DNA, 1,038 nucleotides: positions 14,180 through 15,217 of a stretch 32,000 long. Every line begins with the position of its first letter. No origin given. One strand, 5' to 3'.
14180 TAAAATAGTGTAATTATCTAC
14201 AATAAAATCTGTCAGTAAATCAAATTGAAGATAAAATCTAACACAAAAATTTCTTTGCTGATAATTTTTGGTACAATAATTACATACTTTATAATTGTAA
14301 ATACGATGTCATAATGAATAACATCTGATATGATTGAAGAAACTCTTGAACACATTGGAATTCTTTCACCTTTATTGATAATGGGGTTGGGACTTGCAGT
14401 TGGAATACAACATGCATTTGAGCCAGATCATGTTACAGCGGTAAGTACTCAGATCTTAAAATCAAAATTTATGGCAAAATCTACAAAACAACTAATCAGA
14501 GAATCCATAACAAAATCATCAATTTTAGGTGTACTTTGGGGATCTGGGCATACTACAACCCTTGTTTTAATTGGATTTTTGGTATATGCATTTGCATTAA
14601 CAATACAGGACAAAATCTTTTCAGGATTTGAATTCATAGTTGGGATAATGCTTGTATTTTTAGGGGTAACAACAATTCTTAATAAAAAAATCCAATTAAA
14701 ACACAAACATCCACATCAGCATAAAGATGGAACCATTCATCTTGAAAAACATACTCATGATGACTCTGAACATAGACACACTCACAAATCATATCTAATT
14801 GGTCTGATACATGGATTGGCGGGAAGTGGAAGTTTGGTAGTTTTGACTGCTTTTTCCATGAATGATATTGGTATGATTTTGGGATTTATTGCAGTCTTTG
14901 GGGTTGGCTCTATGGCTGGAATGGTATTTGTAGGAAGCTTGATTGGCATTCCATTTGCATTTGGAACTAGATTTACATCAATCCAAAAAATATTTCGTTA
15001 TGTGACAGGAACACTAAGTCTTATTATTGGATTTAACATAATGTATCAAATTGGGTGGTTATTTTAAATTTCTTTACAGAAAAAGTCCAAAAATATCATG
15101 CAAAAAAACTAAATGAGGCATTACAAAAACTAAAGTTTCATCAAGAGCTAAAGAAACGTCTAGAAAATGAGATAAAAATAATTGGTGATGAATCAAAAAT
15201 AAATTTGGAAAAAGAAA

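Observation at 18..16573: Archaeal Scs-like extracytoplasmic copper/thiol-redox gene set under one promoter type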

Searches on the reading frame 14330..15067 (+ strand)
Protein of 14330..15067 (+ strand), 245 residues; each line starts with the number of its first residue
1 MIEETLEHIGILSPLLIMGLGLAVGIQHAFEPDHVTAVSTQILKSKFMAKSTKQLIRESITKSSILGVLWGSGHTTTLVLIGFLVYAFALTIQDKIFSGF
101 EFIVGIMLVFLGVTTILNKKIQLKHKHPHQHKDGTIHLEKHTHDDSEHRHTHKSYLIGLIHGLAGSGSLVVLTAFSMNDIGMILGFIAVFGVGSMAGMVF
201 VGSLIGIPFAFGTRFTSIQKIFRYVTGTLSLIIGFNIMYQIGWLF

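Call 6: search_protein_families(library=pfam, proteins=[window:14330-15067:+], max_evalue=0.01)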
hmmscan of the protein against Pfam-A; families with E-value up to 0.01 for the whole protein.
window:14330-15067:+ (245 aa): 0 families

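Call 49: search_protein_families(library=ncbifam, proteins=[window:14330-15067:+], max_evalue=0.01)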
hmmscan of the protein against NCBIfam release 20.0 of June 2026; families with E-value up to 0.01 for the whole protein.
window:14330-15067:+ (245 aa): 0 families

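Call 50: search_protein_families(library=pfam, proteins=[window:14330-15067:+], max_evalue=10)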
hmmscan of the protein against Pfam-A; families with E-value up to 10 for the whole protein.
window:14330-15067:+ (245 aa): 1 family
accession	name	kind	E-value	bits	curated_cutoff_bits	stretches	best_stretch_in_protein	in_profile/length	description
PF21808.2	Dynamin-like_hel_bact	-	0.86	9.2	28.3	1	135-204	206-275/373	Bacterial dynamin-like protein, helical domain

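Call 57: find_homologous_proteins(query=window:14330-15067:+, max_evalue=0.001)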
Query window:14330-15067:+ (245 aa): 992 proteins with E <= 0.001 among 3902 candidates; the best 120 are listed.
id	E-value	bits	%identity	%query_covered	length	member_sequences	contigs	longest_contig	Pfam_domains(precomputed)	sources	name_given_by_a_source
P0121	6.2e-152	522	100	100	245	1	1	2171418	-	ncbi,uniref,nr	ncbi:high frequency lysogenization protein HflD [Nitrosopumilus ureiphilus]|uniref:High frequency ly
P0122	7.1e-132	456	87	100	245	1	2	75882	-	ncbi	-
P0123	2.3e-123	428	78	100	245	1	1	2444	-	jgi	-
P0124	7.0e-123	426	78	100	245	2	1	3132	-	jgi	-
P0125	7.2e-122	423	79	100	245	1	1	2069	-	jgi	jgi:hypothetical protein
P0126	2.7e-121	421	79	99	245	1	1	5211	-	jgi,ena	-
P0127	3.6e-121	421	77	100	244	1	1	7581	-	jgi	-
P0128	4.4e-121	421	77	100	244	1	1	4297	-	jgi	-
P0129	1.0e-119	416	78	100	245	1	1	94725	-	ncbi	-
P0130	6.1e-119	414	77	100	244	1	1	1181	-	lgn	-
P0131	9.6e-119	413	77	100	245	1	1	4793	-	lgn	-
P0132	2.5e-118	412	76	100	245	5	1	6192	-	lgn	-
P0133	1.0e-117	410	75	100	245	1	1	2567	-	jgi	-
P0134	1.5e-117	409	76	100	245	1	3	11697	-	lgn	-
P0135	3.6e-117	408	76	99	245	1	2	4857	PF13386.13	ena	-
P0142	3.7e-115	401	74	100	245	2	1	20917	PF03824.23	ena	-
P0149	9.8e-113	393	76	96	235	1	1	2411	PF03824.23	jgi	-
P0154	1.4e-111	389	74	99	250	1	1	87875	PF13386.13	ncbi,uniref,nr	ncbi:high frequency lysogenization protein HflD [Nitrosopumilus sp. b3]|uniref:urease accessory prot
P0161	1.9e-110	386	77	92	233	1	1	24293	PF03824.23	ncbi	ncbi:MAG: high frequency lysogenization protein HflD [Nitrosopumilus sp.]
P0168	8.9e-110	384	76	93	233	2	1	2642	PF13386.13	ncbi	-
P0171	3.3e-109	382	71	100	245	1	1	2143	PF03824.23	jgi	-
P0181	4.4e-106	372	71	95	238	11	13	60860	PF03824.23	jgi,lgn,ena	-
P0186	8.8e-106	371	74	92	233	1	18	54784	PF03824.23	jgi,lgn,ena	jgi:hypothetical protein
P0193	2.0e-104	366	68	98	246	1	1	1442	PF03824.23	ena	-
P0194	2.5e-104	366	71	93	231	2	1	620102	PF03824.23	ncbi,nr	ncbi:MAG: high frequency lysogenization protein HflD [Nitrosopumilus sp.]|nr:high frequency lysogeni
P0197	4.8e-104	365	72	92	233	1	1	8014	PF03824.23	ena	-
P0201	3.1e-103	362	72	93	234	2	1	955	PF13386.13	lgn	-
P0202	3.9e-103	362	72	92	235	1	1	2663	PF13386.13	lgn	-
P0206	1.5e-102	360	70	92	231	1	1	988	PF03824.23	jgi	-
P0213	4.4e-101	355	65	98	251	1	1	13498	PF03824.23,PF13386.13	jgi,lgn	jgi:sulfite exporter TauE/SafE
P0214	7.0e-101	354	71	92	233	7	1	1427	PF03824.23,PF13386.13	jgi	-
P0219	2.2e-99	350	63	99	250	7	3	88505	PF13386.13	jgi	jgi:high-affinity nickel permease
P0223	1.2e-98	347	68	93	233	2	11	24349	PF03824.23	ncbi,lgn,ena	ncbi:MAG: high frequency lysogenization protein HflD [Nitrosopumilus sp.]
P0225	1.6e-98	347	68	94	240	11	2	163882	PF13386.13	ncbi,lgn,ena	-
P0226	1.9e-98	347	68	90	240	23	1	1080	PF13386.13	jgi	jgi:sulfite exporter TauE/SafE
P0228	4.0e-98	345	67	90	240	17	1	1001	PF13386.13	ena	-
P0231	7.2e-98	345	64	94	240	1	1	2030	PF13386.13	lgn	-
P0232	8.4e-98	344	69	92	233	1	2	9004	PF03824.23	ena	-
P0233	1.0e-97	344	69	92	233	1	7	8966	PF03824.23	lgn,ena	-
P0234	1.1e-97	344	64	94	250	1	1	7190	PF13386.13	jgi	jgi:hypothetical protein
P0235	1.6e-97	343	63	98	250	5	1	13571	PF03824.23,PF13386.13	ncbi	-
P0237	2.4e-97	343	68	92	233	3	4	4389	PF03824.23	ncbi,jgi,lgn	ncbi:MAG: high frequency lysogenization protein HflD [Nitrosopumilaceae archaeon]|jgi:hypothetical p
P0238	2.6e-97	343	69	92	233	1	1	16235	PF03824.23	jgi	jgi:hypothetical protein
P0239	3.4e-97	342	61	99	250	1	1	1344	PF13386.13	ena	-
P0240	5.7e-97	342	67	92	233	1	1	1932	PF03824.23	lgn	-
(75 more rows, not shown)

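Call 62: find_encoding_contigs(protein=P0121, flank=10000, max_places=2)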
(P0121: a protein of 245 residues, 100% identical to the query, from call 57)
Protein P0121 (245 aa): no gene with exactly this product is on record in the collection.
